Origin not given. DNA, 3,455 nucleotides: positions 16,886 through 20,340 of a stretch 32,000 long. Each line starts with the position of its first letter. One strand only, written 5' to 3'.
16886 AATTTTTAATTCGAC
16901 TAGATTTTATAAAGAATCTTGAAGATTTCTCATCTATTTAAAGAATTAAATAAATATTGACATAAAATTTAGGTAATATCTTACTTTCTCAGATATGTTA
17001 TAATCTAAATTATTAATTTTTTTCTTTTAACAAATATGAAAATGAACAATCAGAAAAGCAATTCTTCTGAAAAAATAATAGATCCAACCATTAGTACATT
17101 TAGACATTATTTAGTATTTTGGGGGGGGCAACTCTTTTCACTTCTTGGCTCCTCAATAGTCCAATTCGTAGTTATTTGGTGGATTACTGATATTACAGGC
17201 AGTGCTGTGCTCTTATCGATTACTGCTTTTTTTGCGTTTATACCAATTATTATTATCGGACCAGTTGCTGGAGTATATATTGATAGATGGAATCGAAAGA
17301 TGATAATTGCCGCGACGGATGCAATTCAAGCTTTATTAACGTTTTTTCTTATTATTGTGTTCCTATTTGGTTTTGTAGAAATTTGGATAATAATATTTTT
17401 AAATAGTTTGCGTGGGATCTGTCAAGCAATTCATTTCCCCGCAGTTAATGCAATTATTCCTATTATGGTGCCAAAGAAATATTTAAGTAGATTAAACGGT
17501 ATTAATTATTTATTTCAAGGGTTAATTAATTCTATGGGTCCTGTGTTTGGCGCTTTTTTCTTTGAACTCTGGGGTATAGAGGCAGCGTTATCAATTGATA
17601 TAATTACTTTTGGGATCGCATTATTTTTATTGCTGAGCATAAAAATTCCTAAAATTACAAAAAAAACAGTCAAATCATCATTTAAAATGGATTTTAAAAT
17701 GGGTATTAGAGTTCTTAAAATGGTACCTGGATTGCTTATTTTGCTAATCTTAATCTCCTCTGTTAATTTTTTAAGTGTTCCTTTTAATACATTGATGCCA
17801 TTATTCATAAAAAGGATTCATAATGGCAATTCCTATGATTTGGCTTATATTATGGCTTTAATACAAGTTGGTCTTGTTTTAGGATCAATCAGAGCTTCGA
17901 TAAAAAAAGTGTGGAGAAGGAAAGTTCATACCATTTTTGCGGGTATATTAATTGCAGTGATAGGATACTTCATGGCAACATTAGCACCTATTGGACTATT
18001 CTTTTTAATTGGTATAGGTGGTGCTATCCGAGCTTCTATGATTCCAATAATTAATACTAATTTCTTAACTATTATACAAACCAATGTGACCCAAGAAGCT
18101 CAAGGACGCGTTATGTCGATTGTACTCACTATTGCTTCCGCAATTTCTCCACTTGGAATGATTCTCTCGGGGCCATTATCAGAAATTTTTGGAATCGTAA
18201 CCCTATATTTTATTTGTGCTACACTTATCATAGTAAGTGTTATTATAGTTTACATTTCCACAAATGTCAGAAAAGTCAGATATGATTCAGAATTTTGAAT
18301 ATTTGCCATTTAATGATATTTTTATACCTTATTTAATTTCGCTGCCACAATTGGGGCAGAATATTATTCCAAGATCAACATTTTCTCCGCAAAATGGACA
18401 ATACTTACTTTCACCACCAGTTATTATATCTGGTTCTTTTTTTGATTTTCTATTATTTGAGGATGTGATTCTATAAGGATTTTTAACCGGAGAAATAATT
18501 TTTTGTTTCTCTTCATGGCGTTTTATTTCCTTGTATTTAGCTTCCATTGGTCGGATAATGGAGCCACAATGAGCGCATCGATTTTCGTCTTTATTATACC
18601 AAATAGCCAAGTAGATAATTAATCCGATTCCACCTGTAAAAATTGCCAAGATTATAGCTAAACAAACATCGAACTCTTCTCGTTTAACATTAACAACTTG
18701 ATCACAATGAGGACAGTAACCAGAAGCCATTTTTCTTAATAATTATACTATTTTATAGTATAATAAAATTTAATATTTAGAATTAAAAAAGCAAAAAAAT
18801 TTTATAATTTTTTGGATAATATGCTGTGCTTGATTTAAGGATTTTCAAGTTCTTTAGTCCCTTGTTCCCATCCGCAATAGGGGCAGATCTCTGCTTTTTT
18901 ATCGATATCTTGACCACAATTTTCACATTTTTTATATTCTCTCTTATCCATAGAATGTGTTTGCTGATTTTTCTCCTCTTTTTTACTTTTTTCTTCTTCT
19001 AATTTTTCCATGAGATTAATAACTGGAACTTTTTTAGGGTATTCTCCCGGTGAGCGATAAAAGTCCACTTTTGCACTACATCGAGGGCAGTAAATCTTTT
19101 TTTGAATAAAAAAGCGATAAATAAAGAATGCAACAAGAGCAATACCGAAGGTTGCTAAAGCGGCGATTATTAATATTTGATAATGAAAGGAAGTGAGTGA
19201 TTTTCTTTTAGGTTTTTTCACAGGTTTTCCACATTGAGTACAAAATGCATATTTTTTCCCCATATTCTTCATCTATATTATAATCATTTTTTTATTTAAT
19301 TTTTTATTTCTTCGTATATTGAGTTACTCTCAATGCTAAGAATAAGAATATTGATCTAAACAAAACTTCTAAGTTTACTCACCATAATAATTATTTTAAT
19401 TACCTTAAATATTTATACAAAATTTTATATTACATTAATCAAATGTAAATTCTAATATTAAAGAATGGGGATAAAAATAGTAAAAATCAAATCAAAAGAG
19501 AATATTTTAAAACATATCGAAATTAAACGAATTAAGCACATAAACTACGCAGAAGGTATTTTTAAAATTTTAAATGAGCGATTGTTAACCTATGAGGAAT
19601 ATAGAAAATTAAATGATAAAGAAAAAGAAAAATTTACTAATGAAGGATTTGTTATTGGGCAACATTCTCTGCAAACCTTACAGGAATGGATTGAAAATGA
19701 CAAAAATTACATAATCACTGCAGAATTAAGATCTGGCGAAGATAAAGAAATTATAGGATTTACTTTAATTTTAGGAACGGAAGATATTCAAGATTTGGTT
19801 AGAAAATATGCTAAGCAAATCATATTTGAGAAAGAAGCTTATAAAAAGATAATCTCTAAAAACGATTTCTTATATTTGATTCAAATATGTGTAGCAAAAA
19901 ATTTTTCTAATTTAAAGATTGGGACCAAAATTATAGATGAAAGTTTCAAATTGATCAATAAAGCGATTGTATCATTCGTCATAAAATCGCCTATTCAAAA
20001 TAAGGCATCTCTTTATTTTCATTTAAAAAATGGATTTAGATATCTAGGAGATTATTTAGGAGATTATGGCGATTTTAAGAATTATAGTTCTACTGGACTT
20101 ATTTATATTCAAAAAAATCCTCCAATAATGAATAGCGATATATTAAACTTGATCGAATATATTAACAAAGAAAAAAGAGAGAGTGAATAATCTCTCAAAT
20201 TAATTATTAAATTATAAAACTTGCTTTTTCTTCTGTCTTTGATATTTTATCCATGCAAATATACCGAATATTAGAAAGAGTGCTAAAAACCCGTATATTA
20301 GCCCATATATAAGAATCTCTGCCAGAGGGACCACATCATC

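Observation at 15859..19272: Array of four LITAF-like monotopic membrane Zn proteins with a second C-terminal Zn ribbon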

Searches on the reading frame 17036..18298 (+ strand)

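Call 3: search_protein_families(library=pfam, proteins=[window:17036-18298:+], max_evalue=10)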
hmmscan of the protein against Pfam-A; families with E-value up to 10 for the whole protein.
window:17036-18298:+ (420 aa): 4 families
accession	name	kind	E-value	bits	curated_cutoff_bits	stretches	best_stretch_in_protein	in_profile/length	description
PF07690.21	MFS_1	-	1.6e-29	103.3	33.4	2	29-363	2-335/347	Major Facilitator Superfamily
PF05977.19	MFS_3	-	8.7e-22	77.7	27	1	25-408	12-393/524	Transmembrane secretion effector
PF04831.18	POPDC1-3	-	0.17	12.4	28.1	1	160-220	24-84/140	POPDC1-3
PF14235.11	DUF4337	-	0.34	11.5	27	1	268-316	116-159/161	Domain of unknown function (DUF4337)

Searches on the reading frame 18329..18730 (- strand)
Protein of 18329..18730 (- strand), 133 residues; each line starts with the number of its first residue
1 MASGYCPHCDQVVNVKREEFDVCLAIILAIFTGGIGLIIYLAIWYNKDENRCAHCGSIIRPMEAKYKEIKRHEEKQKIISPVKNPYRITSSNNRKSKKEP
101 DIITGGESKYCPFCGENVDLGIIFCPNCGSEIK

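Call 3: search_protein_families(library=pfam, proteins=[window:18329-18730:-], max_evalue=10)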
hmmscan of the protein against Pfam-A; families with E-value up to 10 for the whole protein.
window:18329-18730:- (133 aa): 77 families (the best 25 are shown)
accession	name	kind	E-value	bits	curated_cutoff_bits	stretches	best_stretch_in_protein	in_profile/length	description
PF13248.11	Zn_ribbon_3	-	2.5e-09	36.7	27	3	109-131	3-25/26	zinc-ribbon domain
PF13240.11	Zn_Ribbon_1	-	3.2e-08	33.6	25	1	110-131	1-22/23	zinc-ribbon domain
PF24460.1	DUF7575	-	2.8e-07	30.2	28.5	2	109-132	4-27/28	Domain of unknown function (DUF7575)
PF12773.13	DZR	-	6.2e-07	29.9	27.3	2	47-129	10-45/45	Double zinc ribbon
PF24463.1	DUF7577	-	3.3e-06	27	28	2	110-131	4-25/27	Domain of unknown function (DUF7577)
PF10601.15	zf-LITAF-like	-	0.00024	21.6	23.8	2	5-59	7-66/70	LITAF-like zinc ribbon domain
PF14803.11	Zn_ribbon_Nudix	-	0.00026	21.3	25.6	2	109-122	1-14/34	Nudix N-terminal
PF25207.1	DUF7837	-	0.00035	21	27.8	1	4-13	6-15/47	Domain of unknown function (DUF7837)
PF07191.17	Zn_ribbon_6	-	0.00041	20.7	25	1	104-132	12-39/67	Double zinc ribbon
PF17032.10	Zn_ribbon_15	-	0.00058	21.1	28.9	1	43-129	30-73/73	zinc-ribbon family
PF10164.14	BRI3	-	0.00061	20.7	25.9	1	4-57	58-104/106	Brain protein I3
PF09297.16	Zn_ribbon_NUD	-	0.00076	19.6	24.8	1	124-131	5-12/32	NADH pyrophosphatase zinc ribbon domain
PF18912.6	DZR_2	-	0.0012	19.1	27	1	110-132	9-31/56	Double zinc ribbon domain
PF25164.1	CoiA_N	-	0.0015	18.4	26.3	2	107-120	16-29/50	Competence protein CoiA, N-terminal domain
PF12172.15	zf-ChsH2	-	0.0023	18.1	23.2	1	124-131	27-34/37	ChsH2, rubredoxin-like zinc ribbon domain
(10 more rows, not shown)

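Call 4: search_protein_families(library=ncbifam, proteins=[window:18329-18730:-], max_evalue=10)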
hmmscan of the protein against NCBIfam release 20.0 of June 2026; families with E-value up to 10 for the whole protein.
window:18329-18730:- (133 aa): 23 families
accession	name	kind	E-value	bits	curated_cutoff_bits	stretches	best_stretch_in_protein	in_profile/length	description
NF049953.1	ribbon_DG_selen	exception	0.0063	16.4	130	1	107-131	4-28/172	zinc ribbon-containing (seleno)protein DG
NF045510.1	4Cys_prefix_kin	domain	0.0074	16.5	24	1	124-131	18-25/26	4-Cys prefix domain-containing protein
NF041913.1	HVO_2142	equivalog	0.012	15.5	90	2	103-120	6-23/48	HVO_2142 family zinc finger protein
NF011481.0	PRK14890.1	equivalog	0.11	12.6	61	0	124-131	29-36/61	putative Zn-ribbon RNA-binding protein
NF011149.0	PRK14559.1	equivalog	0.11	11.2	374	2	108-132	27-51/642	serine/threonine phosphatase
TIGR03831.1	YgiT_finger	domain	0.16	12.2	20.2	1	123-132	33-42/46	YgiT-type zinc finger protein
TIGR04561.1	membra_charge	hypoth_equivalog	0.16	12.2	30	1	20-71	10-56/82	TIGR04561 family membrane protein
NF053815.1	teico_TcaA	equivalog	0.37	9.6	550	2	109-133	2-26/463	membrane-associated protein TcaA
NF041795.1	Brz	equivalog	0.5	10.8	100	0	124-133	7-16/60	transcriptional regulator Brz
NF041912.1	HVO_0758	equivalog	0.73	9.8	70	0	124-133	44-53/55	HVO_0758 family zinc finger protein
NF041911.1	HVO_0649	equivalog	0.76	9.7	70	1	45-57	18-30/65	HVO_0649 family zinc finger protein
NF047912.1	ECs_2282_CxxC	subfamily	1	9.3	37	1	51-62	29-40/60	ECs_2282 family putative zinc-binding protein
NF041259.1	mono_DmmA_fam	domain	1.1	9.7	60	0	5-19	53-67/101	dimethylamine monooxygenase subunit DmmA family protein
NF041070.1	carrier_LysW_Arch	domain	1.5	8.9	75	0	110-131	4-32/57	alpha-aminoadipate/glutamate carrier protein LysW/ArgW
TIGR03655.1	anti_R_Lar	subfamily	1.7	9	39.6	0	109-118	2-11/55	Lar family restriction alleviation protein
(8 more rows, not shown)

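Call 77: search_protein_families(library=phrogs, proteins=[window:18329-18730:-], max_evalue=0.01)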
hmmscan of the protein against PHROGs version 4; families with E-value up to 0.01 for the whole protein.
window:18329-18730:- (133 aa): 12 families
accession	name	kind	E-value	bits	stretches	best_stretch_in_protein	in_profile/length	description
phrog_8436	-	unknown function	1.5e-08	35.7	1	93-132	48-87/110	-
phrog_2546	-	unknown function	3.8e-05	25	1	5-56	124-175/180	-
phrog_8032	-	unknown function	0.00016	22.9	0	104-132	69-97/173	-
phrog_2834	-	unknown function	0.00037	21.3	0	49-132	15-59/78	-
phrog_38469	-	unknown function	0.00059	20.7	1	90-130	195-235/272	-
phrog_9188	-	unknown function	0.00063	20.9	1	93-132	23-64/70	-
phrog_31852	-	unknown function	0.0012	20.2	1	104-133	90-119/121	-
phrog_10292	-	unknown function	0.0016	19.4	0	109-131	4-26/136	-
phrog_8761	-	unknown function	0.0025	18.4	1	21-45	11-34/41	-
phrog_10714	-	unknown function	0.0039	18.4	0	99-132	68-99/109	-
phrog_1788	-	unknown function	0.0056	17.9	0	102-133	12-42/133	-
phrog_2242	-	unknown function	0.0063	17.5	0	5-59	134-193/197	-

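Call 78: search_protein_families(library=padloc, proteins=[window:18329-18730:-], max_evalue=0.01)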
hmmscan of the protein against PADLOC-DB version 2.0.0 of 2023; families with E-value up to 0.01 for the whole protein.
window:18329-18730:- (133 aa): 0 families

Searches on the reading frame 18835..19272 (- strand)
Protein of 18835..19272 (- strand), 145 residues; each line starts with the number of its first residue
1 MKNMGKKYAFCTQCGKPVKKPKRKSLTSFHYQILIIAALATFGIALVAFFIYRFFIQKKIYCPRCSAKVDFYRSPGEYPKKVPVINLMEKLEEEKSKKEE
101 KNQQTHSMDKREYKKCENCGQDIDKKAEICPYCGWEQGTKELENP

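Call 3: search_protein_families(library=pfam, proteins=[window:18835-19272:-], max_evalue=10)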
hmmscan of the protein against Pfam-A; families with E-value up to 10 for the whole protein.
window:18835-19272:- (145 aa): 41 families (the best 25 are shown)
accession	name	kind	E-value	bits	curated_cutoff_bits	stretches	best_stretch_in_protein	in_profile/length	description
PF12773.13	DZR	-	1.7e-08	34.9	27.3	1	58-134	11-45/45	Double zinc ribbon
PF13240.11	Zn_Ribbon_1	-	2.1e-07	30.9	25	2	115-134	1-20/23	zinc-ribbon domain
PF13248.11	Zn_ribbon_3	-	4.8e-07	29.5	27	2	113-134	2-23/26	zinc-ribbon domain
PF24460.1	DUF7575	-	3.8e-05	23.4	28.5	1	114-134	4-24/28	Domain of unknown function (DUF7575)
PF18912.6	DZR_2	-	0.00013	22.2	27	2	115-134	9-43/56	Double zinc ribbon domain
PF07191.17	Zn_ribbon_6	-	0.00017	21.9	25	2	109-134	12-36/67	Double zinc ribbon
PF01258.23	zf-dskA_traR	-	0.00046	20.6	24.9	2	112-124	2-14/36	Prokaryotic dksA/traR C4-type zinc finger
PF10601.15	zf-LITAF-like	-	0.00051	20.6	23.8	1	9-72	6-69/70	LITAF-like zinc ribbon domain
PF17032.10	Zn_ribbon_15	-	0.00052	21.2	28.9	1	49-134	24-73/73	zinc-ribbon family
PF10571.15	UPF0547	-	0.0055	17.2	29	1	114-135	1-22/26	Uncharacterised protein family UPF0547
PF01783.29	Ribosomal_L32p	-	0.019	15.6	21.3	1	95-143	9-55/56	Ribosomal L32p protein family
PF14803.11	Zn_ribbon_Nudix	-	0.026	14.9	25.6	1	10-19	2-11/34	Nudix N-terminal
PF06024.17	Orf78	-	0.049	14.4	29.4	1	24-58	54-88/101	Orf78 (ac78)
PF24461.1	DUF7576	-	0.05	13.9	27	1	108-127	12-31/60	Family of unknown function (DUF7576)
PF05633.16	ROH1-like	-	0.061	12.8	21.5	1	60-134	261-333/384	Protein ROH1-like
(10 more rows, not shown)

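Call 4: search_protein_families(library=ncbifam, proteins=[window:18835-19272:-], max_evalue=10)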
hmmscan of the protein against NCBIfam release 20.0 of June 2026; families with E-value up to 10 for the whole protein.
window:18835-19272:- (145 aa): 20 families
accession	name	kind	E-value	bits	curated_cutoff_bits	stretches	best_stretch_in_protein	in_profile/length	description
TIGR02419.1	C4_traR_proteo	subfamily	0.0007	20.1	59.7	2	89-126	7-45/64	phage/conjugal plasmid C-4 type zinc finger protein, TraR family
NF006816.0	PRK09335.1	equivalog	0.0037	17.6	118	2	7-68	19-76/96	30S ribosomal protein S26e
TIGR02890.1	bacill_yteA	subfamily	0.0054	16.8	134.4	1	93-126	66-99/159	regulatory protein, yteA family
NF051898.1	MBSP1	equivalog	0.0074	15.8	320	1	75-135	11-72/289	biosurfactant protein 1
NF041910.1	HVO_0416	equivalog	0.012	15.5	80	1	110-136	31-57/58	HVO_0416 family zinc finger protein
NF034126.3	PRK09521.1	equivalog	0.025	14.4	90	2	115-139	146-172/180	exosome complex RNA-binding protein Csl4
NF001605.0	PRK00398.1-2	equivalog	0.038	13.8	63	2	115-134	3-25/43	DNA-directed RNA polymerase subunit P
NF005974.0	PRK08061.1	equivalog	0.06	13.4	77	1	98-133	6-43/61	type Z 30S ribosomal protein S14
TIGR02420.1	dksA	equivalog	0.095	13.1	115.5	1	103-124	70-91/110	RNA polymerase-binding protein DksA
NF008243.0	PRK11019.1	equivalog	0.12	12.8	96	1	4-31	32-59/88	DksA/TraR family C4-type zinc finger protein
NF053632.1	heli_RadD_YejH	equivalog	0.17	10.1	720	1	59-134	379-450/573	DNA repair helicase RadD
TIGR00577.1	fpg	equivalog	0.23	10.7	203.3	2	97-126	233-262/276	DNA-formamidopyrimidine glycosylase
NF045510.1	4Cys_prefix_kin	domain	0.36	11.1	24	1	10-17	18-25/26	4-Cys prefix domain-containing protein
NF008616.0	PRK11595.1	equivalog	0.54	9.7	304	1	112-138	19-45/227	DNA utilization protein GntX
NF001669.0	PRK00432.1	equivalog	2.4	8.2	54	0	57-67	24-34/58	30S ribosomal protein S27ae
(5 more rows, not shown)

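Call 77: search_protein_families(library=phrogs, proteins=[window:18835-19272:-], max_evalue=0.01)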
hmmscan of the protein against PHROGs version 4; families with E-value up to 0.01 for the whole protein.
window:18835-19272:- (145 aa): 9 families
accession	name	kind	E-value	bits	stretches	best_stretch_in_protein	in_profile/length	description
phrog_16989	-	moron, auxiliary metabolic gene and host takeover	2.5e-05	25.3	1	110-137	3-30/122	membrane protein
phrog_8436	-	unknown function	4.7e-05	24.4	1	96-136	46-86/110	-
phrog_6586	-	unknown function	0.00013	22.9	0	115-135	5-25/129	-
phrog_10714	-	unknown function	0.00015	23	0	104-134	68-96/109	-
phrog_38187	-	unknown function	0.00051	21.2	1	113-140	3-30/144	-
phrog_6332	-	unknown function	0.00059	20.7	1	108-138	2-31/60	-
phrog_10292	-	unknown function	0.001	20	0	112-136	2-26/136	-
phrog_54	-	other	0.0017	19.6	0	88-133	8-60/75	DksA-like zinc-finger protein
phrog_10121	-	unknown function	0.0044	18.2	1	28-69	43-85/109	-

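Call 78: search_protein_families(library=padloc, proteins=[window:18835-19272:-], max_evalue=0.01)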
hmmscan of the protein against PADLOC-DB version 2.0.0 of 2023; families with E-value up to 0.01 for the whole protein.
window:18835-19272:- (145 aa): 0 families

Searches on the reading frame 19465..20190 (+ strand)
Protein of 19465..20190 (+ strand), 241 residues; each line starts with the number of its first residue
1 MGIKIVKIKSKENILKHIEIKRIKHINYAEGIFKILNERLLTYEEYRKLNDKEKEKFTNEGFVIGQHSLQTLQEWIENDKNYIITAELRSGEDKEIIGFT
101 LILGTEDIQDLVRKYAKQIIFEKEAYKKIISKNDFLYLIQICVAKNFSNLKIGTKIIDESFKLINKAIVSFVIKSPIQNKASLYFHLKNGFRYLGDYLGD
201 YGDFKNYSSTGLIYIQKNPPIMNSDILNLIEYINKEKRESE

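Call 3: search_protein_families(library=pfam, proteins=[window:19465-20190:+], max_evalue=10)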
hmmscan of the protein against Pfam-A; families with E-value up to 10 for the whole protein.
window:19465-20190:+ (241 aa): 3 families
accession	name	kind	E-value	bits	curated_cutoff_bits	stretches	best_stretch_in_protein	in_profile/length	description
PF00583.31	Acetyltransf_1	-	0.0077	16.9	20.7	1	67-191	19-116/116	Acetyltransferase (GNAT) family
PF13508.13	Acetyltransf_7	-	0.019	15.8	27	1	129-192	28-83/84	Acetyltransferase (GNAT) domain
PF20612.3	SHOCT_2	-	9.4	6.9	24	1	34-57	21-44/53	SHOCT domain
